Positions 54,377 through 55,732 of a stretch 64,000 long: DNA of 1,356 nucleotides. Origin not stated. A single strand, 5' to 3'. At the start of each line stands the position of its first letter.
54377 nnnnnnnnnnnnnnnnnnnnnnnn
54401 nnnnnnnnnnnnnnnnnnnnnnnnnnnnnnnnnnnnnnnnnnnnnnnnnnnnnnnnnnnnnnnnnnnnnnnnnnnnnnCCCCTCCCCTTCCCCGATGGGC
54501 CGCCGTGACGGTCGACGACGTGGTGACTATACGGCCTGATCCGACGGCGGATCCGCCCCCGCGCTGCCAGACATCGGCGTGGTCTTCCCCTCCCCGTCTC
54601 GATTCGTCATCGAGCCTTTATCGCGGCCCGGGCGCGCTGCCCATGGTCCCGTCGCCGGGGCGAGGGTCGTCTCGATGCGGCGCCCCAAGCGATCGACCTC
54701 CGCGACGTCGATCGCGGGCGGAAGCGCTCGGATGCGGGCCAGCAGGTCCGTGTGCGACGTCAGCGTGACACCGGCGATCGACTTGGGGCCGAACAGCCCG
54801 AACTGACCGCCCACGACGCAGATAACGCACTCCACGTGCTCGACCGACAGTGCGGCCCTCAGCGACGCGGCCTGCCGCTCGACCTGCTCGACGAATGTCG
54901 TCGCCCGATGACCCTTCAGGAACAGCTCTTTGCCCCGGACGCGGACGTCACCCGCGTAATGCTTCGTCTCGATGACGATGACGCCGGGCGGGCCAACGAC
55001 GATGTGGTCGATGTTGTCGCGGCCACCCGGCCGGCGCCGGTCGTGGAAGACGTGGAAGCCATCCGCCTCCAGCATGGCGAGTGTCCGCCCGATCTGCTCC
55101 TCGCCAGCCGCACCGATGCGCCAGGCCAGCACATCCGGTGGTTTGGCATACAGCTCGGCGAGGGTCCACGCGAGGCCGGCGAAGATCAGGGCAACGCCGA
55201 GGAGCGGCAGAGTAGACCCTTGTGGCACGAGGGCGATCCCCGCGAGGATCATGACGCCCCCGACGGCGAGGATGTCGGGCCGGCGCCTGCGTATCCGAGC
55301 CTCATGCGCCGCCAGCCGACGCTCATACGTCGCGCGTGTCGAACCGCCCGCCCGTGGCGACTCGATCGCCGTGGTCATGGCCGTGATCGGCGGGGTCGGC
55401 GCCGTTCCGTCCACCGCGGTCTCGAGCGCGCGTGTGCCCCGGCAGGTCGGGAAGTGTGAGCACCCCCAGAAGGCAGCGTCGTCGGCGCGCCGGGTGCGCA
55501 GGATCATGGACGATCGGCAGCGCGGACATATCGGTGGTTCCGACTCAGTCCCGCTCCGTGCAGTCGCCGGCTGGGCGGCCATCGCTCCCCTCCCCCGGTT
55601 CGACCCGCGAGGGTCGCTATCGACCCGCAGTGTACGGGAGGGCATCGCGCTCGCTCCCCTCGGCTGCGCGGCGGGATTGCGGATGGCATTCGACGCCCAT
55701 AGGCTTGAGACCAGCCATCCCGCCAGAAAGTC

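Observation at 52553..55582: Co-directional NERD/zinc-ribbon membrane protein and DUF2075-like nuclease-ATPase pair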

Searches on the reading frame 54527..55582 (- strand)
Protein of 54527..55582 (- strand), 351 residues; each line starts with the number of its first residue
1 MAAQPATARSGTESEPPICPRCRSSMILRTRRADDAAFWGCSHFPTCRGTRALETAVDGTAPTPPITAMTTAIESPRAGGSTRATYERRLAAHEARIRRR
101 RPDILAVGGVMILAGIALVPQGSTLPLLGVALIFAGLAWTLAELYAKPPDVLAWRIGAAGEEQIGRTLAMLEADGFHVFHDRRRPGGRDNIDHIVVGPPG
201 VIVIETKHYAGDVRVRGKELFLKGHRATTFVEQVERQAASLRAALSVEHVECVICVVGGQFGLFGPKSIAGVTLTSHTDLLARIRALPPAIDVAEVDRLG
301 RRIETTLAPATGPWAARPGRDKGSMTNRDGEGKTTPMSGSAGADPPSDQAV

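Call 3: search_protein_families(library=pfam, proteins=[window:54527-55582:-], max_evalue=0.01)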
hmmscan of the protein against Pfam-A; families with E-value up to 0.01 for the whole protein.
window:54527-55582:- (351 aa): 2 families
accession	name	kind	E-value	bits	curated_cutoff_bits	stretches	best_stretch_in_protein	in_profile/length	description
PF08378.17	NERD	-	7.1e-18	65.6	22.1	1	157-255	2-109/111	Nuclease-related domain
PF01396.24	Zn_ribbon_Top1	-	1.2e-08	35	32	1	18-54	3-37/39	Topoisomerase DNA binding C4 zinc finger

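Call 4: search_protein_families(library=padloc, proteins=[window:54527-55582:-], max_evalue=0.01)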
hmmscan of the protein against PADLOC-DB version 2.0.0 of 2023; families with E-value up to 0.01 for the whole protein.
window:54527-55582:- (351 aa): 0 families

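Call 6: search_protein_families(library=ncbifam, proteins=[window:54527-55582:-], max_evalue=0.01)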
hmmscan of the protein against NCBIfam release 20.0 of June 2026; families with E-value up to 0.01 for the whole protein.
window:54527-55582:- (351 aa): 1 family
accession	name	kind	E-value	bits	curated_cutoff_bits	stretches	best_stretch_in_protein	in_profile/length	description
NF047741.1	antiphage_MADS6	equivalog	5e-06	25.3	460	1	159-249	13-107/612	methylation-associated defense system protein kinase MAD6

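Call 8: find_homologous_proteins(query=window:54527-55582:-, max_evalue=0.00001)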
Query window:54527-55582:- (351 aa): 16 proteins with E <= 0.00001 among 8000 candidates.
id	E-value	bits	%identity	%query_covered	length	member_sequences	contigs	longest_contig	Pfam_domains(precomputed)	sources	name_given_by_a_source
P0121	8.0e-230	780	100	100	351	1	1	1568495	PF01396.25,PF08378.18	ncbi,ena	-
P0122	1.1e-152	526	79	88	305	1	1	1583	PF01396.25,PF08378.18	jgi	jgi:hypothetical protein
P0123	5.9e-139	481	73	88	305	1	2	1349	PF01396.25,PF08378.18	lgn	-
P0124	8.4e-87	310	53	78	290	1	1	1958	PF08378.18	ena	-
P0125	1.9e-83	299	52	83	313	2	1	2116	PF01396.25,PF08378.18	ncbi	-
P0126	4.1e-81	291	50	84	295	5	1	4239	PF08378.18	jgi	jgi:ssDNA-binding Zn-finger/Zn-ribbon topoisomerase 1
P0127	2.0e-76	276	56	64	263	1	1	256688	PF08378.18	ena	-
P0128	6.0e-72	261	51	78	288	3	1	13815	PF08378.18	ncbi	-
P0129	3.1e-64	235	57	58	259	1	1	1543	PF08378.18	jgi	jgi:ssDNA-binding Zn-finger/Zn-ribbon topoisomerase 1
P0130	1.4e-48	184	43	67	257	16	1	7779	PF08378.18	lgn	-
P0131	3.3e-37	147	35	83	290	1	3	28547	PF01396.25,PF08378.18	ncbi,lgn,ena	-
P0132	1.2e-26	112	38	56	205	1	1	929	PF08378.18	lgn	-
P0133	2.8e-14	71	36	46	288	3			PF08378.18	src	-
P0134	3.9e-14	71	37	44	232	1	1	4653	PF08378.18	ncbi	-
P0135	9.8e-12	63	34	41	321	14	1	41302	PF08378.18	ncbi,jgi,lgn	ncbi:MAG TPA: nuclease-related domain-containing protein [Arthrobacter sp.]|jgi:hypothetical protein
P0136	3.8e-10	58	30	46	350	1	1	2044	PF08378.18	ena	-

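Call 9: find_encoding_contigs(protein=P0121, flank=10000, max_places=3)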
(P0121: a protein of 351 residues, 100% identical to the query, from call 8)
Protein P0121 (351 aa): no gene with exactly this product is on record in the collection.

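Call 29: find_encoding_contigs(protein=P0127, flank=8000, max_places=2)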
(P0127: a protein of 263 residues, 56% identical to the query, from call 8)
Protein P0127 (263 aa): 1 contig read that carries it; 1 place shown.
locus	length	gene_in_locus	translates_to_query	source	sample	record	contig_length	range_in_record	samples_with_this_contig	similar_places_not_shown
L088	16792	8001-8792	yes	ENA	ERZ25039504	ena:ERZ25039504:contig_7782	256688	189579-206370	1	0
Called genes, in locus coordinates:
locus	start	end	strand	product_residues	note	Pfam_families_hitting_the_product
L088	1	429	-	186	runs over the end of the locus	PF08002:DUF1697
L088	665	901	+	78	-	-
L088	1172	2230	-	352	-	PF00296:Bac_luciferase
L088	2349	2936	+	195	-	PF12724:Flavodoxin_5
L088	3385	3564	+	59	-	-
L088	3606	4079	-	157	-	PF08818:DUF1801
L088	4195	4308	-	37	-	PF00296:Bac_luciferase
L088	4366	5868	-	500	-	PF00722:Glyco_hydro_16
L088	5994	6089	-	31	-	-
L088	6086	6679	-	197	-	PF01872:RibD_C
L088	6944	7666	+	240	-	PF01814:Hemerythrin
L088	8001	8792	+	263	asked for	PF08378:NERD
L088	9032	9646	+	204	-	PF03167:UDG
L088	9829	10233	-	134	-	PF00903:Glyoxalase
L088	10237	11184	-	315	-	PF00561:Abhydrolase_1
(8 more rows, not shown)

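Call 30: find_encoding_contigs(protein=P0131, flank=6000, max_places=3)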
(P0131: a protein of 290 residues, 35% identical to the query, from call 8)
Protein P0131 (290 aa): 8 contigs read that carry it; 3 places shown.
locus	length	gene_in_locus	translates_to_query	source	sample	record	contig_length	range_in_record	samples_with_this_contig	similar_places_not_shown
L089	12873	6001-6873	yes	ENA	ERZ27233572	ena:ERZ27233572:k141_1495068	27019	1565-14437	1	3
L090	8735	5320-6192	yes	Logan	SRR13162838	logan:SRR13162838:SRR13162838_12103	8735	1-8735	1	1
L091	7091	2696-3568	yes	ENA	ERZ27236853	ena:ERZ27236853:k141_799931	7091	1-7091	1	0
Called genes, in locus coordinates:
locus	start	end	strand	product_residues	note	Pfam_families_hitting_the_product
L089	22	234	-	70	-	-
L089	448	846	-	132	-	PF26783:DUF8255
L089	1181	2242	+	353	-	PF00270:DEAD, PF04851:ResIII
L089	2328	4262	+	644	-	PF00580:UvrD-helicase, PF13245:AAA_19, PF13604:AAA_30 (faint), PF13361:UvrD_C, PF13538:UvrD_C_2 (weak)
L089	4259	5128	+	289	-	-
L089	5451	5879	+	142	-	PF21818:DUF6884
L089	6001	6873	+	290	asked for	PF01396:Zn_ribbon_Top1, PF08378:NERD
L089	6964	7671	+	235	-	PF14281:PDDEXK_4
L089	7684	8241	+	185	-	-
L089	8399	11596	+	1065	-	PF00176:SNF2-rel_dom (weak), PF00271:Helicase_C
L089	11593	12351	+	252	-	PF14335:DUF4391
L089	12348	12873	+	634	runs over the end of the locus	PF01555:N6_N4_Mtase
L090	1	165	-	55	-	?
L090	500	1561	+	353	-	PF00270:DEAD, PF04851:ResIII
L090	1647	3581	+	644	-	PF00580:UvrD-helicase, PF13245:AAA_19, PF13604:AAA_30 (faint), PF13361:UvrD_C, PF13538:UvrD_C_2 (weak)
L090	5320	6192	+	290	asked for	PF01396:Zn_ribbon_Top1, PF08378:NERD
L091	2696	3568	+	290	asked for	PF01396:Zn_ribbon_Top1, PF08378:NERD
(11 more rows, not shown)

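Call 31: find_encoding_contigs(protein=P0130, flank=6000, max_places=3)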
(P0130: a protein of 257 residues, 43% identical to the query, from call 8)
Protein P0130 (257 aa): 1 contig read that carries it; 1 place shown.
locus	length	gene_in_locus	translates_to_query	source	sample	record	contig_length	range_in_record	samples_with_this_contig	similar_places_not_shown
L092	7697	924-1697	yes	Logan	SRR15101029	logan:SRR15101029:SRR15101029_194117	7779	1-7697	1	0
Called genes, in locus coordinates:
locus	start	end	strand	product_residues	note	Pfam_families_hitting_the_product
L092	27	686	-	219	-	-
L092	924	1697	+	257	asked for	PF08378:NERD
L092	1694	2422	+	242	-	-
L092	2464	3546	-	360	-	-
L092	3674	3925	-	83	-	-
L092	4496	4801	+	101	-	-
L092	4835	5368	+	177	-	-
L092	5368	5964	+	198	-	-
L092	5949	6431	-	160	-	PF06114:Peptidase_M78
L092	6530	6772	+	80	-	PF14452:Multi_ubiq (weak)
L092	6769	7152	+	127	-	-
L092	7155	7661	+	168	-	-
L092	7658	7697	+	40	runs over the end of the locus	?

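Call 50: find_related_loci(query=window:54527-55582:-, collection=metagenome_contigs, flank=6000)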
Query window:54527-55582:- (351 aa) in metagenome_contigs; peptide patterns used: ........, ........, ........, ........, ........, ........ (x = any residue, [..] = any of these).
222 stretches matched a pattern, but none encodes a relative of the query by tblastn (E <= 1e-3).

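Call 52: find_related_loci(query=A2, collection=metagenome_contigs, flank=6000)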
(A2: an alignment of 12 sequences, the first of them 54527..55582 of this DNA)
Query A2 (351 aa) in metagenome_contigs; peptide patterns used: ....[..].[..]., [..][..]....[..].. (x = any residue, [..] = any of these).
600 stretches matched a pattern (row limit reached: there are more); 423 encode a relative of the query (tblastn E <= 1e-3); the best 80 are kept; 80 distinct loci.
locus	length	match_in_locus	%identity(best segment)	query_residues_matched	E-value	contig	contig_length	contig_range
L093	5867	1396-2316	41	14-312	3e-60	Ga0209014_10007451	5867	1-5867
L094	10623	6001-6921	41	14-312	3e-60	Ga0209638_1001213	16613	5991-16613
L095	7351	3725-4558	42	19-288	5e-55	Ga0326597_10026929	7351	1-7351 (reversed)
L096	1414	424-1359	38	17-312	3e-56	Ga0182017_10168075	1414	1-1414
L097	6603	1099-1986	37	18-305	2e-51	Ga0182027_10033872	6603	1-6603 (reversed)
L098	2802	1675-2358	40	73-297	6e-43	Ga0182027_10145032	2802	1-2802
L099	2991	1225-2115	36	19-311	1e-42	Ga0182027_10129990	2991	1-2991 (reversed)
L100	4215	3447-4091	39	73-285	6e-42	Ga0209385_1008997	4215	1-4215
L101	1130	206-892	40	86-316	9e-44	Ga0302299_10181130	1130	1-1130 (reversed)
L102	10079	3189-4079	37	19-311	2e-39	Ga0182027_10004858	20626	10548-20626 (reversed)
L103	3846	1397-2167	37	63-310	2e-39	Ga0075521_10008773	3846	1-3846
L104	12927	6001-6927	37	17-312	2e-52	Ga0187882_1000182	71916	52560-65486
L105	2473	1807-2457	41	19-221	6e-37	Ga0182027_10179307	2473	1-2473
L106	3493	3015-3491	45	78-237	7e-33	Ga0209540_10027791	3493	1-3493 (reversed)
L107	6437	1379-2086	35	78-310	3e-32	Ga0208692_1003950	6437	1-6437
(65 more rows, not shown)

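Call 63: predict_structure(alignment_id=A2)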
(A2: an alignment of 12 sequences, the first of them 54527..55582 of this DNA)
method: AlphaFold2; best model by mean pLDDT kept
length: 351 residues; sequences in the alignment: 12
mean_pLDDT: 81.7   pTM: 0.64
mean pLDDT of the five models: 81.7, 78.5, 78.3, 76.3, 75.6
residues with pLDDT >= 90: 203; 70-90: 70; 50-70: 13; < 50: 65
segments of 3 or more residues with pLDDT < 50: 1-12, 56-73, 316-344, 348-351
pLDDT, mean of each block of 10 residues (from residue 1): 40 72 93 89 94 61 40 64 88 93 96 95 89 96 89 88 94 96 91 97 94 90 89 95 96 94 82 94 96 97 94 54 40 38 42 42
secondary structure, 60 per line:
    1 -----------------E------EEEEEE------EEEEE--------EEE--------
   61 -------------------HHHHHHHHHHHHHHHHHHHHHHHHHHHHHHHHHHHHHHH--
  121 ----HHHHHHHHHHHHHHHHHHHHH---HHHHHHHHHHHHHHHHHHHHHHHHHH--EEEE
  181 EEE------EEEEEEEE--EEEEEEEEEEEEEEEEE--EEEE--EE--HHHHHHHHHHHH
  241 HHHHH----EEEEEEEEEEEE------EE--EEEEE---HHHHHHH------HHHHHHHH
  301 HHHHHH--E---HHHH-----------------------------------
elements in order: E25-30 E37-41 E50-52 H80-118 H125-145 H149-174 E177-183 E190-197 E200-216 E219-222 H229-245 E250-261 E272-276 H280-286 H293-306 H313-316

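Call 79: search_protein_families(library=pfam, alignment_id=A3, max_evalue=0.0001)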
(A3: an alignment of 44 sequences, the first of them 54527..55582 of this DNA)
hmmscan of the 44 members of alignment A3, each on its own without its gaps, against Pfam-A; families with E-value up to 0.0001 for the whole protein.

A. member 1, window:54527-55582:- (351 aa): 2 families
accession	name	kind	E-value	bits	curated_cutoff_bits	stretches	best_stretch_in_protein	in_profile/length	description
PF08378.17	NERD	-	7.1e-18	65.6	22.1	1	157-255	2-109/111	Nuclease-related domain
PF01396.24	Zn_ribbon_Top1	-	1.2e-08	35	32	1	18-54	3-37/39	Topoisomerase DNA binding C4 zinc finger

B. families by the number of members that match (of 44 scanned): 42 families (the first 25 are shown)
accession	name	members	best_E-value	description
PF08378.17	NERD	4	7.1e-18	Nuclease-related domain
PF01850.27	PIN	3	1.6e-14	PIN domain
PF13508.13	Acetyltransf_7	2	7.5e-13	Acetyltransferase (GNAT) domain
PF01396.24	Zn_ribbon_Top1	2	1.2e-08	Topoisomerase DNA binding C4 zinc finger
PF09851.14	SHOCT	2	5e-07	Short C-terminal domain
PF00079.25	Serpin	1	1.7e-99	Serpin (serine protease inhibitor)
PF00248.27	Aldo_ket_red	1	7.7e-48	Aldo/keto reductase family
PF02126.24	PTE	1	3.8e-39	Phosphotriesterase family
PF08002.16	DUF1697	1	2.1e-34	Protein of unknown function (DUF1697)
PF11225.14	DUF3024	1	3.4e-29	Domain of unknown function (DUF3024)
PF04909.20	Amidohydro_2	1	4.4e-29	Amidohydrolase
PF02452.23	PemK_toxin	1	5.6e-27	PemK-like, MazF-like toxin of type II toxin-antitoxin system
PF04471.18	Mrr_cat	1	2.4e-21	Restriction endonuclease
PF13847.12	Methyltransf_31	1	1.9e-20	Methyltransferase domain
PF00583.31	Acetyltransf_1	1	2.2e-20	Acetyltransferase (GNAT) family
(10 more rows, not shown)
